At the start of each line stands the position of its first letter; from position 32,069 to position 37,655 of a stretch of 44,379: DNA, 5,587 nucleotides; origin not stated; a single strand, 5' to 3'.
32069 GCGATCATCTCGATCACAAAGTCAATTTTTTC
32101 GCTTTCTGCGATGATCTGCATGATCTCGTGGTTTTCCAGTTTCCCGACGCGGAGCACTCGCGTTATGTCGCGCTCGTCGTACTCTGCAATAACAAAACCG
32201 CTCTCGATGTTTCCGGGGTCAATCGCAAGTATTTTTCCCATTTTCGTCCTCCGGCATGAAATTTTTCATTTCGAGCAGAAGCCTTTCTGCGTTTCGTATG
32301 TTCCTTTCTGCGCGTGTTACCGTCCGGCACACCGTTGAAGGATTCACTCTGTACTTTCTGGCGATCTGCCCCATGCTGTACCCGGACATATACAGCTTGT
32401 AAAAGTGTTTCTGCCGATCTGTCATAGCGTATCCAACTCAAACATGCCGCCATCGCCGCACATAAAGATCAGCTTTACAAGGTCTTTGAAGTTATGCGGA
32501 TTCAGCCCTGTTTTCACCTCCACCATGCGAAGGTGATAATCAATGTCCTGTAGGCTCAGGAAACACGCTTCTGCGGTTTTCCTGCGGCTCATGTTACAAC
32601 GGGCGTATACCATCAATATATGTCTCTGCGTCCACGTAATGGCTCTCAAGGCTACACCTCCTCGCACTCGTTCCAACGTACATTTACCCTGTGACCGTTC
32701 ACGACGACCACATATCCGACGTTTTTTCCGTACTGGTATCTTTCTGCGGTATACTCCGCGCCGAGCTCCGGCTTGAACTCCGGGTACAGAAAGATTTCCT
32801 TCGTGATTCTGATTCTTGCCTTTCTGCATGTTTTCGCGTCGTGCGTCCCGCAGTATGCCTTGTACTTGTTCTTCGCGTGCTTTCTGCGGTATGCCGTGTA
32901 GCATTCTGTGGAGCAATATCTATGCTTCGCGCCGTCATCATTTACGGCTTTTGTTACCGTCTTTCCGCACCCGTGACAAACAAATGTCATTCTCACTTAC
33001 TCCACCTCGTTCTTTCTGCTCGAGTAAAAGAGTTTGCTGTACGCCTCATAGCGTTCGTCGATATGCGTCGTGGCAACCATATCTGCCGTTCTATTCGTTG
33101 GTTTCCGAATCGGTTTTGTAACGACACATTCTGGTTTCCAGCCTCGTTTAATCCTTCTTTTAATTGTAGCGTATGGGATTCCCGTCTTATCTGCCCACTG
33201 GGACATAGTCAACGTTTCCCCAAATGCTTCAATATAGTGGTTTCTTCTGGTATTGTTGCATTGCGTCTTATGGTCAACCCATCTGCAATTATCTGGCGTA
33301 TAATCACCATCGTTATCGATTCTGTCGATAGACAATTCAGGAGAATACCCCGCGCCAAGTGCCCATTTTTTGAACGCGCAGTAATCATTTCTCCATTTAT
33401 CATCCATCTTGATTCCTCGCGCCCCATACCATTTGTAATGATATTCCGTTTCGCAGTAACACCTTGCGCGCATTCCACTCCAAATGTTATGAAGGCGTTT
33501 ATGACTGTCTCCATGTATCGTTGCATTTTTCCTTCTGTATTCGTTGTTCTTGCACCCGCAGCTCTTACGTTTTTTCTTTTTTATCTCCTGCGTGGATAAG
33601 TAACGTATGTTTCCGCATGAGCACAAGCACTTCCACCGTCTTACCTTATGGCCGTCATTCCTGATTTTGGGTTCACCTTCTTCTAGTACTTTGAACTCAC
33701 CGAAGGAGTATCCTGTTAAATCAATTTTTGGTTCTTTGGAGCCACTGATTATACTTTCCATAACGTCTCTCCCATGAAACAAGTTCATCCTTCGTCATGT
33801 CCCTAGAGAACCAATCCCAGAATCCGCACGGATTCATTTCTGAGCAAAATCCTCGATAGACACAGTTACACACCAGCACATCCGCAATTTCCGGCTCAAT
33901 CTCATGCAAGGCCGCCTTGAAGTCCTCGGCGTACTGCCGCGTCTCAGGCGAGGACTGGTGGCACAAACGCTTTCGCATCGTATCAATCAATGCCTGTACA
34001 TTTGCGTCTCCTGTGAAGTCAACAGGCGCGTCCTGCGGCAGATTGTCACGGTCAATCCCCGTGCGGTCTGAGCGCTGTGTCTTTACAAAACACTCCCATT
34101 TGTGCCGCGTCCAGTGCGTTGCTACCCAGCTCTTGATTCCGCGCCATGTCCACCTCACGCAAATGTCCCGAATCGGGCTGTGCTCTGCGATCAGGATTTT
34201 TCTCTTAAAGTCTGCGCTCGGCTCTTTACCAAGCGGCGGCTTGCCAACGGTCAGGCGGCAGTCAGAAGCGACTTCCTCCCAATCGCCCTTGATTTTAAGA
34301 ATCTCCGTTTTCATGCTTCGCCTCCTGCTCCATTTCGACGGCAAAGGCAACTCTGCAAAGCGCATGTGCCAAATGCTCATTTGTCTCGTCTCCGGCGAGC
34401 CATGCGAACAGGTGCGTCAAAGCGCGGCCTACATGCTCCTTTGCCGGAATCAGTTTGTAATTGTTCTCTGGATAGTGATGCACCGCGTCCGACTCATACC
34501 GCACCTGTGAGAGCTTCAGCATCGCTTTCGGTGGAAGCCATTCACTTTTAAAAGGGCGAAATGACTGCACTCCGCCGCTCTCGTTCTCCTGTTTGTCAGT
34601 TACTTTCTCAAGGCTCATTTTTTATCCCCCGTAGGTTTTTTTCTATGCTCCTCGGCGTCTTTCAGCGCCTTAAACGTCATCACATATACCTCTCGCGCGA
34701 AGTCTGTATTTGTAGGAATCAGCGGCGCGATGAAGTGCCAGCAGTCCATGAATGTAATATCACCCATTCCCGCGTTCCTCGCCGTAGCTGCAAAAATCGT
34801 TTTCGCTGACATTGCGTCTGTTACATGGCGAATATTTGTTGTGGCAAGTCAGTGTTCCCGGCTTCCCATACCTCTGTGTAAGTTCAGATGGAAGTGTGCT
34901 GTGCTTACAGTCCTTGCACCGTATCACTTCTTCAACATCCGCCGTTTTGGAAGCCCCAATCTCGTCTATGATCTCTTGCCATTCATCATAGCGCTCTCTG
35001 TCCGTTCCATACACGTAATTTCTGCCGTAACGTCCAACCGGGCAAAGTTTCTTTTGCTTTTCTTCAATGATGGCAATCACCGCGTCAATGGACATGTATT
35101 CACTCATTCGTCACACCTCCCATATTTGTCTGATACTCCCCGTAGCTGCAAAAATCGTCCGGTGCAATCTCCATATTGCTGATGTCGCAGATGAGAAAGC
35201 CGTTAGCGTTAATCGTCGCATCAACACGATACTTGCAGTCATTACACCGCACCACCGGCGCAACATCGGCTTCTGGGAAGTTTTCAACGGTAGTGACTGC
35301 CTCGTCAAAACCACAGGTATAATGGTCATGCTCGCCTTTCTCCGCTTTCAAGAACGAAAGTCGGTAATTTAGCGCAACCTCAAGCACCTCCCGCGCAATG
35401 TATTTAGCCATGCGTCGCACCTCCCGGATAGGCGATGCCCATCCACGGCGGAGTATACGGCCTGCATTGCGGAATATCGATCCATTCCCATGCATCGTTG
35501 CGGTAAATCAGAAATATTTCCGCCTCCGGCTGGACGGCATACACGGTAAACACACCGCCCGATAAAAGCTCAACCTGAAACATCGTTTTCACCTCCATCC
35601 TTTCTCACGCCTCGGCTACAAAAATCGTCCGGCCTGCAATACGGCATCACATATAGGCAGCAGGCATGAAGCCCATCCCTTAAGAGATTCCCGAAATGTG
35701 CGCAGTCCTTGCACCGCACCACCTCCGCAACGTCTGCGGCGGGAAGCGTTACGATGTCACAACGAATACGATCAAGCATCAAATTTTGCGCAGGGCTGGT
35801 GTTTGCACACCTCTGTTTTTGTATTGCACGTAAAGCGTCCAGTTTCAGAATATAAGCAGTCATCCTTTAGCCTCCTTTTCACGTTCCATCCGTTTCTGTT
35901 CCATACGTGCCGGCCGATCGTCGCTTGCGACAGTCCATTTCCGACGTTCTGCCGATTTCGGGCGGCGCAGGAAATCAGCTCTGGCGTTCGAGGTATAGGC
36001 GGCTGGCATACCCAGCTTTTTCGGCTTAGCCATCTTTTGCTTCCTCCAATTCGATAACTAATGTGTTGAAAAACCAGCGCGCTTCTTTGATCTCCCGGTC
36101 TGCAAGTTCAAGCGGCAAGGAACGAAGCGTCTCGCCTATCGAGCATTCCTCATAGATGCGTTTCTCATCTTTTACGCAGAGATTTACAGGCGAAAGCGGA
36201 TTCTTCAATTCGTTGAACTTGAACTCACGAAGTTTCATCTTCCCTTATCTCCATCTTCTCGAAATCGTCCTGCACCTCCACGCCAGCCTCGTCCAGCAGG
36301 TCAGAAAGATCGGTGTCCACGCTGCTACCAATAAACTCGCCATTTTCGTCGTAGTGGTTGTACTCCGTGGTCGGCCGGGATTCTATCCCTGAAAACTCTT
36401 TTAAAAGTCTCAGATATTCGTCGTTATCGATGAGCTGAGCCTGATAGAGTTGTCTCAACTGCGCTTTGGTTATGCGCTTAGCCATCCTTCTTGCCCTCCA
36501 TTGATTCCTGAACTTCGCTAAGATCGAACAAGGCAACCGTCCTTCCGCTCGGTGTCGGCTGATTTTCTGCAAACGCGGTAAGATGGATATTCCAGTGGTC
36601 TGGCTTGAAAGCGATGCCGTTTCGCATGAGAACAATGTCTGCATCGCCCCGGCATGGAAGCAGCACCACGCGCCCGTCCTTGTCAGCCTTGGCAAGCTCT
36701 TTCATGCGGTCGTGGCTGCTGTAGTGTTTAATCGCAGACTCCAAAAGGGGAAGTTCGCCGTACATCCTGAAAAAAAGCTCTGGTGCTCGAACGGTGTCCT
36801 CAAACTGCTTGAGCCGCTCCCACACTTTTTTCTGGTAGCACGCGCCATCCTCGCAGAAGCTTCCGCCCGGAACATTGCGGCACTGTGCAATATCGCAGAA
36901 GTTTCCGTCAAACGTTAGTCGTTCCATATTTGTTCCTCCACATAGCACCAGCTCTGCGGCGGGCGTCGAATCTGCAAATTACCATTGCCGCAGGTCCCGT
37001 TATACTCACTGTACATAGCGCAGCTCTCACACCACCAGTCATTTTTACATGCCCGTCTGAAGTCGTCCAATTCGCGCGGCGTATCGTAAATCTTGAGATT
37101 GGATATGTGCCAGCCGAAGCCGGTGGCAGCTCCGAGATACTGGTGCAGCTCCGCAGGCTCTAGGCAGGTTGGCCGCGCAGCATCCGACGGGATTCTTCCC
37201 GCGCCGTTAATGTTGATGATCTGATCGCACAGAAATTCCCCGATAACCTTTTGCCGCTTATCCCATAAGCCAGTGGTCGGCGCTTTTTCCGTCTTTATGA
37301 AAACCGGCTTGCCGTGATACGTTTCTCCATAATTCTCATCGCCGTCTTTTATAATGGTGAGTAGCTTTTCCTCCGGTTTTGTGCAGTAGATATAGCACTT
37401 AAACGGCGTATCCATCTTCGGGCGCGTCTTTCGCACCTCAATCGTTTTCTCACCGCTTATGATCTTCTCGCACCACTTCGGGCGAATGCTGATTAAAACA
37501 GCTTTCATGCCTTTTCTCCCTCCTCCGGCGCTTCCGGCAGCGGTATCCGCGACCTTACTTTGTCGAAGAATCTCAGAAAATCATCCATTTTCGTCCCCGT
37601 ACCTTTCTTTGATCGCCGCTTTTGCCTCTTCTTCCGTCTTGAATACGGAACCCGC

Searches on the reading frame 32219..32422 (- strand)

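Call 4: search_protein_families(library=pfam, proteins=[window:32219-32422:-], max_evalue=0.1)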
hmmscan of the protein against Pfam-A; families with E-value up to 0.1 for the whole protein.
window:32219-32422:- (67 aa): 13 families
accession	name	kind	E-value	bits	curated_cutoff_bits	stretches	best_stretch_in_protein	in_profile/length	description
PF04297.20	UPF0122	-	0.00011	22.8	22.7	1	1-55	19-74/101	Putative helix-turn-helix protein, YlxM / p13 like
PF13384.12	HTH_23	-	0.00011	22.3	24.6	1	9-38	12-41/50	Homeodomain-like domain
PF13518.12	HTH_28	-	0.00071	20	25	1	9-39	7-36/52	Helix-turn-helix domain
PF13936.12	HTH_38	-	0.00094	19.3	27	1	9-37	15-43/44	Helix-turn-helix domain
PF14493.12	HTH_40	-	0.0038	17.9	27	1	8-41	6-39/89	Helix-turn-helix domain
PF02796.21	HTH_7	-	0.0068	17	23.8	1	9-33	16-40/45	Helix-turn-helix domain of resolvase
PF13551.12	HTH_29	-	0.0068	16.9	28.1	1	9-39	6-37/64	Winged helix-turn helix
PF08281.18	Sigma70_r4_2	-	0.0085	16.2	25.7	1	7-40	19-52/54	Sigma-70, region 4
PF06056.18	Terminase_5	-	0.026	14.9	20.3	1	9-37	8-36/58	Putative ATPase subunit of terminase (gpP-like)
PF13613.12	HTH_Tnp_4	-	0.032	14.3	27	1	15-40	20-45/53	Helix-turn-helix of DDE superfamily endonuclease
PF06530.18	Phage_antitermQ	-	0.037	14.4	26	1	8-44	72-108/118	Phage antitermination protein Q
PF04552.19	Sigma54_DBD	-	0.047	13.9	22.8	1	2-58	34-90/160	Sigma-54, DNA binding domain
PF08765.17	Mor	-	0.091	13.2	24.9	1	3-46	61-103/107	Mor transcription activator family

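Call 5: search_protein_families(library=phrogs, proteins=[window:32219-32422:-], max_evalue=0.01)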
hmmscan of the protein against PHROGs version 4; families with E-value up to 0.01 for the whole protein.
window:32219-32422:- (67 aa): 11 families
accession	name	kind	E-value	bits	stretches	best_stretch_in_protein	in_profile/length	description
phrog_517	-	DNA, RNA and nucleotide metabolism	5.8e-06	28.2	1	9-37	96-124/128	HTH DNA binding protein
phrog_351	-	transcription regulation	0.00054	19.6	1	1-55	677-735/928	RNA polymerase sigma factor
phrog_125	-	DNA, RNA and nucleotide metabolism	0.002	18.7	1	5-50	170-215/254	DNA invertase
phrog_11376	-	unknown function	0.0026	19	1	5-41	95-131/134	-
phrog_3746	-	head and packaging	0.0032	17.5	1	3-41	12-50/374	terminase large subunit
phrog_7676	-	unknown function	0.0034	18.6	1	9-51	12-54/86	-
phrog_30937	-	unknown function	0.0041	18.2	1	14-33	37-56/62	-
phrog_836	-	transcription regulation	0.0061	17.7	1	3-44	85-124/133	late transcriptional activator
phrog_20467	-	DNA, RNA and nucleotide metabolism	0.0072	17.2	1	5-38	69-102/112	HNH endonuclease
phrog_1190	-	transcription regulation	0.0074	17.1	1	1-45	113-158/167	RNA polymerase sigma factor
phrog_645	-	DNA, RNA and nucleotide metabolism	0.0088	17.2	1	3-46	26-70/196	Rnase E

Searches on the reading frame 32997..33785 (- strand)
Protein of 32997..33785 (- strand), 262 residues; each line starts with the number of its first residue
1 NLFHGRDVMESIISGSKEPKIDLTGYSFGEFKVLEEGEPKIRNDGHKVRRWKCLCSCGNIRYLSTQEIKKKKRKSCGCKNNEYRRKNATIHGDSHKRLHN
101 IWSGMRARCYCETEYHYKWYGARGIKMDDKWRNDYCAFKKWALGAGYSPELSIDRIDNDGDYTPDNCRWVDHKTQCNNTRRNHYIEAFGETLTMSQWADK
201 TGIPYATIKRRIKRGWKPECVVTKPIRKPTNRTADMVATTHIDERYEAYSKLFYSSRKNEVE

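Call 40: search_protein_families(library=phrogs, proteins=[window:32997-33785:-], max_evalue=0.001)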
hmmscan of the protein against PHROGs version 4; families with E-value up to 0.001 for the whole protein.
window:32997-33785:- (262 aa): 7 families
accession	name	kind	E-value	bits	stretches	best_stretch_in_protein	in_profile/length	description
phrog_374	-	DNA, RNA and nucleotide metabolism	2e-63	216.2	1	14-212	188-388/617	HNH endonuclease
phrog_3377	-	DNA, RNA and nucleotide metabolism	6.8e-55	187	1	88-235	4-150/196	HNH endonuclease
phrog_8790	-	DNA, RNA and nucleotide metabolism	1.1e-29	105.1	1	87-215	14-135/241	restriction endonuclease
phrog_2081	-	DNA, RNA and nucleotide metabolism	4.2e-23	83.2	1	60-185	60-201/433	HNH endonuclease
phrog_953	-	DNA, RNA and nucleotide metabolism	4.2e-10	40.5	1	68-174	194-300/420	HNH endonuclease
phrog_1065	-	unknown function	1.5e-06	29.2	1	195-234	61-100/192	-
phrog_3118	-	DNA, RNA and nucleotide metabolism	0.0005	20.6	1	149-197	67-111/287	HNH endonuclease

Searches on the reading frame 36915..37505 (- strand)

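Call 40: search_protein_families(library=phrogs, proteins=[window:36915-37505:-], max_evalue=0.001)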
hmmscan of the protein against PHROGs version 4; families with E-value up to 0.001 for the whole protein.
window:36915-37505:- (196 aa): 2 families
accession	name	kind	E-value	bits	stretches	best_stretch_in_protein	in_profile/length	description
phrog_3136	-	unknown function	1.7e-34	119.7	1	2-193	4-129/134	-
phrog_11553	-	unknown function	2.5e-05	24.7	1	1-46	136-182/278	-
